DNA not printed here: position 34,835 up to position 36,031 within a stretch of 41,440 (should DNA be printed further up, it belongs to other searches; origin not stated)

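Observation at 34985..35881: Fusion of a dNMP kinase with a divergent uracil-DNA-glycosylase-fold domain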

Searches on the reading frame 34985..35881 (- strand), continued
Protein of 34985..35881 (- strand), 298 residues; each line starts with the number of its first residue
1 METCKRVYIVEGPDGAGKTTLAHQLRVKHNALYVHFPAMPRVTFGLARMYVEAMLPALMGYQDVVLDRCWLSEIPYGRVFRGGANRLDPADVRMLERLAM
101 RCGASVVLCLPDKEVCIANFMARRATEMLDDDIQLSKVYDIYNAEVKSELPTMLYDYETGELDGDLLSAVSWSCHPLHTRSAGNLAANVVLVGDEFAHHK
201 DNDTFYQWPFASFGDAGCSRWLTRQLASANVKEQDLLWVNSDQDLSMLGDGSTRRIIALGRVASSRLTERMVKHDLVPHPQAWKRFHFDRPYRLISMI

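Call 23: fold_search(model_id=the predicted structure, library=pdb)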
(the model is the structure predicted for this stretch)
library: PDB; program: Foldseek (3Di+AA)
matches with E <= 10: 1611; with E <= 0.001: 278
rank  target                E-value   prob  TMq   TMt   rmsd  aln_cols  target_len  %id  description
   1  3kb2_A                1.0e-07  1.00  0.41  0.67   4.5       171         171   20  Crystal Structure of YorR protein in complex with phosphorylated GDP from Bacillus subtilis, Northeast Structural Geno (released 2009-10-27)
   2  2jaq_B                3.5e-07  1.00  0.34  0.52   6.8       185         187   17  Structure of deoxyadenosine kinase from M. mycoides with bound dCTP (released 2007-01-03)
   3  5xbh_A                3.7e-07  1.00  0.37  0.53   5.7       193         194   19  Crystal structure of R145E mutant of thymidylate kinase (aq_969) from Aquifex Aeolicus VF5 (released 2017-06-28)
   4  2jaq_A                6.5e-07  1.00  0.33  0.50   6.9       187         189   17  Structure of deoxyadenosine kinase from M. mycoides with bound dCTP (released 2007-01-03)
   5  4s2e_A                7.8e-07  1.00  0.37  0.53   6.0       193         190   19  Phosphate ion bound Crystal structure of thymidylate kinase (aq_969) from Aquifex Aeolicus VF5 (released 2016-01-20)
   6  2jas_C                8.8e-07  1.00  0.32  0.46   7.6       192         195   16  Structure of deoxyadenosine kinase from M.mycoides with bound dATP (released 2007-01-03)
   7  2jas_D                1.1e-06  1.00  0.34  0.51   6.9       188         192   17  Structure of deoxyadenosine kinase from M.mycoides with bound dATP (released 2007-01-03)
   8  2jas_E                1.1e-06  1.00  0.31  0.46   7.4       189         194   16  Structure of deoxyadenosine kinase from M.mycoides with bound dATP (released 2007-01-03)
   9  4s2e_B                1.3e-06  1.00  0.37  0.53   6.0       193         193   19  Phosphate ion bound Crystal structure of thymidylate kinase (aq_969) from Aquifex Aeolicus VF5 (released 2016-01-20)
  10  2axp_A                1.4e-06  1.00  0.41  0.67   4.6       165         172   22  X-Ray Crystal Structure of Protein BSU20280 from Bacillus subtilis. Northeast Structural Genomics Consortium Target SR (released 2005-09-13)
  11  2jat_B                1.4e-06  1.00  0.36  0.53   7.5       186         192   16  Structure of deoxyadenosine kinase from M.mycoides with products dcmp and a flexible dcdp bound (released 2007-01-03)
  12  8puu_B                1.6e-06  1.00  0.36  0.47   8.6       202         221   18  Giardia intestinalis deoxyadenosine kinase forms a functional tetramer (released 2024-10-30)
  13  8puu_A                1.6e-06  1.00  0.34  0.45   8.7       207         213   18  Giardia intestinalis deoxyadenosine kinase forms a functional tetramer (released 2024-10-30)
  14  2pbr_A                1.7e-06  1.00  0.37  0.53   5.7       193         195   18  Crystal structure of thymidylate kinase (aq_969) from Aquifex Aeolicus VF5 (released 2007-10-02)
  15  2jat_A                2.1e-06  1.00  0.33  0.51   7.5       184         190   17  Structure of deoxyadenosine kinase from M.mycoides with products dcmp and a flexible dcdp bound (released 2007-01-03)
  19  3kb2_B                4.9e-06  1.00  0.40  0.66   5.1       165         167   19  Crystal Structure of YorR protein in complex with phosphorylated GDP from Bacillus subtilis, Northeast Structural Geno (released 2009-10-27)
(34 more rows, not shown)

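Call 27: search_protein_families(library=pfam, proteins=[L002:4938-5396:+], max_evalue=10)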
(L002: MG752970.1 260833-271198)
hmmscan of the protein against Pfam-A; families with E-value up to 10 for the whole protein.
L002:4938-5396:+ (152 aa): 1 family
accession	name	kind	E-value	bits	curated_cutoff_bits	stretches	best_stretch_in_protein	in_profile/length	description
PF03167.25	UDG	-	0.0019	18.7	24.3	1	89-141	75-134/141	Uracil DNA glycosylase superfamily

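Call 51: find_encoding_contigs(protein=P0106, flank=6000, max_places=2)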
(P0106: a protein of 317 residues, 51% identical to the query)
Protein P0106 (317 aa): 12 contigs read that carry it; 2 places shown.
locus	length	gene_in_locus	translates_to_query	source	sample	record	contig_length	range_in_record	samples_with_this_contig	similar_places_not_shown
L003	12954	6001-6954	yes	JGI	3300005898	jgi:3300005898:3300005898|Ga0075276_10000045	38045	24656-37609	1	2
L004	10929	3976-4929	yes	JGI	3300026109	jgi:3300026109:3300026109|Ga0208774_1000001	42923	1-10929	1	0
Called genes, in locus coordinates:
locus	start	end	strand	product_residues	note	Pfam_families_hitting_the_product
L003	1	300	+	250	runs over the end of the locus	PF12705:PDDEXK_1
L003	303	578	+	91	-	-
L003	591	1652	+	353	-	PF00145:DNA_methylase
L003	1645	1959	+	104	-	-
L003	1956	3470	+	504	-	PF00176:SNF2-rel_dom, PF00270:DEAD, PF04851:ResIII, PF00271:Helicase_C (weak)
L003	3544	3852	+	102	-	-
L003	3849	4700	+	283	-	PF07382:HC2 (faint)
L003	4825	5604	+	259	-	PF13489:Methyltransf_23, PF13847:Methyltransf_31 (weak), PF08241:Methyltransf_11, PF08242:Methyltransf_12 (weak), PF13649:Methyltransf_25 (weak)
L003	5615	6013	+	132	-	PF01503:PRA-PH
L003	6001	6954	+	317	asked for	-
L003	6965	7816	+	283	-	PF00303:Thymidylat_synt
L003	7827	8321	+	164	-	PF00383:dCMP_cyt_deam_1, PF14437:MafB19-deam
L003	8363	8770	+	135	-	-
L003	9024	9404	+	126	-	-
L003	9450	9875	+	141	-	-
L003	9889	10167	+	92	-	-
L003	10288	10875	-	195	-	-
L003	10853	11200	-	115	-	-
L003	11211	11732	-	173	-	PF05838:Glyco_hydro_108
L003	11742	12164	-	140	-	-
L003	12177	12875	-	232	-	PF14301:DUF4376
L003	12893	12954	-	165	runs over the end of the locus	?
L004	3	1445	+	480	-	?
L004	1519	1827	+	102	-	-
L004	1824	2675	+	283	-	PF07382:HC2 (faint)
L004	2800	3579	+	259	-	PF13489:Methyltransf_23, PF13847:Methyltransf_31 (weak), PF08241:Methyltransf_11, PF08242:Methyltransf_12 (weak), PF13649:Methyltransf_25 (weak)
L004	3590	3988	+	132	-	PF01503:PRA-PH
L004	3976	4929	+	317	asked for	-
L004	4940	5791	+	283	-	PF00303:Thymidylat_synt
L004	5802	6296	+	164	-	PF00383:dCMP_cyt_deam_1, PF14437:MafB19-deam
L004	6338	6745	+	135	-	-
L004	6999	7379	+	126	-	-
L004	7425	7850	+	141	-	-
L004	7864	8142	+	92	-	-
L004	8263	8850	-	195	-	-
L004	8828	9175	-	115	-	-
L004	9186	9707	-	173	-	PF05838:Glyco_hydro_108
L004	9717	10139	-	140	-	-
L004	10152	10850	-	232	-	PF14301:DUF4376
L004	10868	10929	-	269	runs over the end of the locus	PF07484:Collar (weak)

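Call 52: find_encoding_contigs(protein=P0057, flank=6000, max_places=2)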
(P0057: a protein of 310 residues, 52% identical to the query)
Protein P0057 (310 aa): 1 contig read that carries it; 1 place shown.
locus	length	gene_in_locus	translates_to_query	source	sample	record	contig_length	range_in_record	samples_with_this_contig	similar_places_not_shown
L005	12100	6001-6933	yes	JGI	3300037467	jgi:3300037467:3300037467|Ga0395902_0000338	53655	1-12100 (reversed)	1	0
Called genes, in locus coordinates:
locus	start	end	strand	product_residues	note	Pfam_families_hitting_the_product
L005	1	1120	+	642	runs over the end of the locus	PF00476:DNA_pol_A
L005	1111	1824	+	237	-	PF12705:PDDEXK_1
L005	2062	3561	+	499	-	PF00176:SNF2-rel_dom, PF04851:ResIII, PF00271:Helicase_C (faint)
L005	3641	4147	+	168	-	-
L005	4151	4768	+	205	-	-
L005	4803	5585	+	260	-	PF13489:Methyltransf_23, PF13847:Methyltransf_31, PF08241:Methyltransf_11, PF08242:Methyltransf_12, PF13649:Methyltransf_25 (weak)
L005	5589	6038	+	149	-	PF01503:PRA-PH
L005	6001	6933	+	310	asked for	-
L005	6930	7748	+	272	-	PF00303:Thymidylat_synt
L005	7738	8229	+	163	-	PF00383:dCMP_cyt_deam_1, PF14437:MafB19-deam (faint)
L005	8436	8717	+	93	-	-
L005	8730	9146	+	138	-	-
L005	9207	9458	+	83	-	-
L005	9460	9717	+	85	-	-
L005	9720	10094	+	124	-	-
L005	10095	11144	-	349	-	-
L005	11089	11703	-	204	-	-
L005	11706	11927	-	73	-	-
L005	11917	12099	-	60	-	?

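Call 53: find_encoding_contigs(protein=P0119, flank=6000, max_places=2)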
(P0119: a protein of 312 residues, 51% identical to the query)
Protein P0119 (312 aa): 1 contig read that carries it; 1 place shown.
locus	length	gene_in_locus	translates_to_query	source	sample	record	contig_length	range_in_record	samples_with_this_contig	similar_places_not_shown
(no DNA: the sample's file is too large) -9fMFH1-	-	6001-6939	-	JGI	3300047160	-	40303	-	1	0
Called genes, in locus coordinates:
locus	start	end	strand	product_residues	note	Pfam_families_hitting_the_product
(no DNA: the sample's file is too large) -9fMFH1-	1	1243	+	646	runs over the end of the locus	PF00476:DNA_pol_A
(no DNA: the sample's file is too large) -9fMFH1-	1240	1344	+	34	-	-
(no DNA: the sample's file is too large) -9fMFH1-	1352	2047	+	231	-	PF10926:DUF2800 (faint), PF12705:PDDEXK_1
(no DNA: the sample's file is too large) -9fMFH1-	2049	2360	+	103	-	-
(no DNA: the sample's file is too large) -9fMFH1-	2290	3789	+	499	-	PF00270:DEAD (weak), PF04851:ResIII (faint), PF00176:SNF2-rel_dom, PF00271:Helicase_C (weak)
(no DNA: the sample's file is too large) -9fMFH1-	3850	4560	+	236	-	-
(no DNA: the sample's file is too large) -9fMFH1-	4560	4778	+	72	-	-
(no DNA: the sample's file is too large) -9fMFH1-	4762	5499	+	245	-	PF13489:Methyltransf_23, PF13847:Methyltransf_31 (weak), PF08241:Methyltransf_11 (weak), PF08242:Methyltransf_12, PF13649:Methyltransf_25 (weak)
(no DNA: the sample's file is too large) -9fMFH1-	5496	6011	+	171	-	PF01503:PRA-PH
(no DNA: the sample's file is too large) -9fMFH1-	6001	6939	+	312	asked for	-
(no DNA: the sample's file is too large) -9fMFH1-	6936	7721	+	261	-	PF00303:Thymidylat_synt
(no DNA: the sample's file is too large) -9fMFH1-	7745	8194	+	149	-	PF00383:dCMP_cyt_deam_1, PF14437:MafB19-deam (weak)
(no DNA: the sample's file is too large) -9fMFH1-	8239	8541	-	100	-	-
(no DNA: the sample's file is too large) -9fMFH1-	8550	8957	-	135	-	PF11351:GTA_holin_3TM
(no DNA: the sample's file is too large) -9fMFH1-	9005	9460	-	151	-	PF18925:DUF5675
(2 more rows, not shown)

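Call 58: search_protein_families(library=ncbifam, proteins=[window:34985-35881:-], max_evalue=0.01)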
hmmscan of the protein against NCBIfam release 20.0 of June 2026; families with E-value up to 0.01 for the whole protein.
window:34985-35881:- (298 aa): 2 families
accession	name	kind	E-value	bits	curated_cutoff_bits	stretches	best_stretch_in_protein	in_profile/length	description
TIGR00041.1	DTMP_kinase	equivalog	1.7e-05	24.6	83.25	0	8-31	7-30/196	dTMP kinase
NF005115.0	PRK06547.1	equivalog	0.0068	15.8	173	0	6-32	16-42/172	hypothetical protein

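Call 67: get_annotated_region(hit=H11, flank=4000)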
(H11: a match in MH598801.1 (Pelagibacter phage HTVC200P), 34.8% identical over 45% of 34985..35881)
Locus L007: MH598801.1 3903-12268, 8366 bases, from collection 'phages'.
description: Pelagibacter phage HTVC200P, complete genome.
organism: Pelagibacter phage HTVC200P (NCBI taxid 2283023)
taxonomy: Viruses; Duplodnaviria; Heunggongvirae; Uroviricota; Caudoviricetes; Autographiviridae; Votkovvirus
host: Candidatus Pelagibacter sp. FZCC0015; source: seawater; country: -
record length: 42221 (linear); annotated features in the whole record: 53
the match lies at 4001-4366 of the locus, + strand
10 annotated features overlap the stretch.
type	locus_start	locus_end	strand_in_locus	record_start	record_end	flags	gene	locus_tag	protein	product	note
CDS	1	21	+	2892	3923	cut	-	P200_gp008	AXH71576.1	integrase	-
CDS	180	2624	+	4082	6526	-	-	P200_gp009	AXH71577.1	RNA polymerase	-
CDS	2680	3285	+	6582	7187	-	-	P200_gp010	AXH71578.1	single-stranded DNA-binding protein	-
CDS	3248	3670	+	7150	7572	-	-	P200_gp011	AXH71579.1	endodeoxyribonuclease I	-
CDS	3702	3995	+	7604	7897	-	-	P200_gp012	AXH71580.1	N-acetylmuramoyl-L-alanine amidase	-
CDS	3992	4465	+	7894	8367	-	-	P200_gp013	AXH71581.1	hypothetical protein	-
CDS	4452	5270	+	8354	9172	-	-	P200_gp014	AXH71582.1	thymidylate synthase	-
CDS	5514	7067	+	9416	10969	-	-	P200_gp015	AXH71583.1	DNA primase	-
CDS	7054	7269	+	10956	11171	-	-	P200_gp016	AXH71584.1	hypothetical protein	-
CDS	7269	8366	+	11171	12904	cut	-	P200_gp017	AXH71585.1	DNA polymerase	-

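Call 68: get_annotated_region(hit=H2, flank=5000)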
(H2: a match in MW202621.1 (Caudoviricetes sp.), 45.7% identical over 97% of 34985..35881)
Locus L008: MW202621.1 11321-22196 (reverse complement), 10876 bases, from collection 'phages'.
description: Siphoviridae sp. isolate ctUtU524, complete genome.
organism: Caudoviricetes sp. (NCBI taxid 2832643)
taxonomy: Viruses; Duplodnaviria; Heunggongvirae; Uroviricota; Caudoviricetes
host: -; source: Manatee Spring; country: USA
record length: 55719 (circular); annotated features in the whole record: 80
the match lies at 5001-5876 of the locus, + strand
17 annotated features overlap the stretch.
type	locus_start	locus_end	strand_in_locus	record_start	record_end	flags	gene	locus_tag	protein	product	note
CDS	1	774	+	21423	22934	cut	-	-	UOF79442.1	DNA/RNA helicase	-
CDS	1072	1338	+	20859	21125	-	-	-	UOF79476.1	hypothetical protein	-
CDS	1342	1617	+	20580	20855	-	-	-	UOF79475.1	hypothetical protein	-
CDS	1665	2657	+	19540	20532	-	-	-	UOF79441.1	phage/plasmid-like protein tigR03299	-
CDS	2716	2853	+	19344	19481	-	-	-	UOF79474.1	hypothetical protein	-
CDS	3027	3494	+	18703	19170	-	-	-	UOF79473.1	hypothetical protein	-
CDS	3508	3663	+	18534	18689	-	-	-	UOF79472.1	hypothetical protein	-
CDS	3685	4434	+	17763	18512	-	-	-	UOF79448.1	capping protein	-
CDS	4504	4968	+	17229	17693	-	-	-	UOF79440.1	ntP-ppase-like protein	-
CDS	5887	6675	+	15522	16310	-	-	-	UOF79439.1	pyrimidine hmase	-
CDS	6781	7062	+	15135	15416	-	-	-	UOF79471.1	hypothetical protein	-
CDS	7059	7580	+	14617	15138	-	-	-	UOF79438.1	deoxycytidylate deaminase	-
CDS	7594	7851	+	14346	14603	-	-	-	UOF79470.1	hypothetical protein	-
CDS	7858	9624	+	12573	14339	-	-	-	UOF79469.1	Zn-ribbon protein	-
CDS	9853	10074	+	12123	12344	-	-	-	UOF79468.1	hypothetical protein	-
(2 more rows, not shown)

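Call 74: search_protein_families(library=phrogs, proteins=[L002:4201-4731:+, L002:4732-4938:+, L002:4938-5396:+, L002:5380-5640:+, L002:5875-6915:+, L002:3724-4188:+, L002:1785-2417:+, L002:454-1689:+, L007:3992-4465:+], max_evalue=0.001)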
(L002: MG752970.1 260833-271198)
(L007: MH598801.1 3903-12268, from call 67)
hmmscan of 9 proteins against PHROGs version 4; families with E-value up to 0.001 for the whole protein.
L002:4201-4731:+ (176 aa): 1 family
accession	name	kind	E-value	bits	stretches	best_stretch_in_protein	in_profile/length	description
phrog_3054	-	unknown function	5.7e-32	112.2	1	25-171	3-137/137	-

L002:4732-4938:+ (68 aa): 0 families

L002:4938-5396:+ (152 aa): 0 families

L002:5380-5640:+ (86 aa): 0 families

L002:5875-6915:+ (346 aa): 2 families
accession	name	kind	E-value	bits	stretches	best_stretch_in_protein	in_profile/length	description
phrog_548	-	DNA, RNA and nucleotide metabolism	6.9e-71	240.2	1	4-338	3-339/341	RNA ligase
phrog_968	-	DNA, RNA and nucleotide metabolism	0.00012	22.2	1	20-242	157-388/398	RNA ligase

L002:3724-4188:+ (154 aa): 1 family
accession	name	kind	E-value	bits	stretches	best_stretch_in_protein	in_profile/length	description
phrog_3054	-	unknown function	5.1e-29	102.6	1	31-149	4-137/137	-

L002:1785-2417:+ (210 aa): 0 families

L002:454-1689:+ (411 aa): 5 families
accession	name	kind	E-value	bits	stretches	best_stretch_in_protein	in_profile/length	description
phrog_138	-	head and packaging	7.7e-89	299.7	1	7-404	10-427/444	major head protein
phrog_1014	-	unknown function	2e-09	37.6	1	168-324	324-479/567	-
phrog_28442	-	unknown function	1.7e-06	27.6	1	267-382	467-577/604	-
phrog_12830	-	head and packaging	9.6e-05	23.7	1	31-89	71-126/128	major head protein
phrog_20655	-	head and packaging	0.0002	21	0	172-281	293-406/534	major head protein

L007:3992-4465:+ (157 aa): 1 family
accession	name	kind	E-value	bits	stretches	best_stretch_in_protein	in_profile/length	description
phrog_761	-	other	3.8e-18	67.3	1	3-139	22-195/362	thymidylate kinase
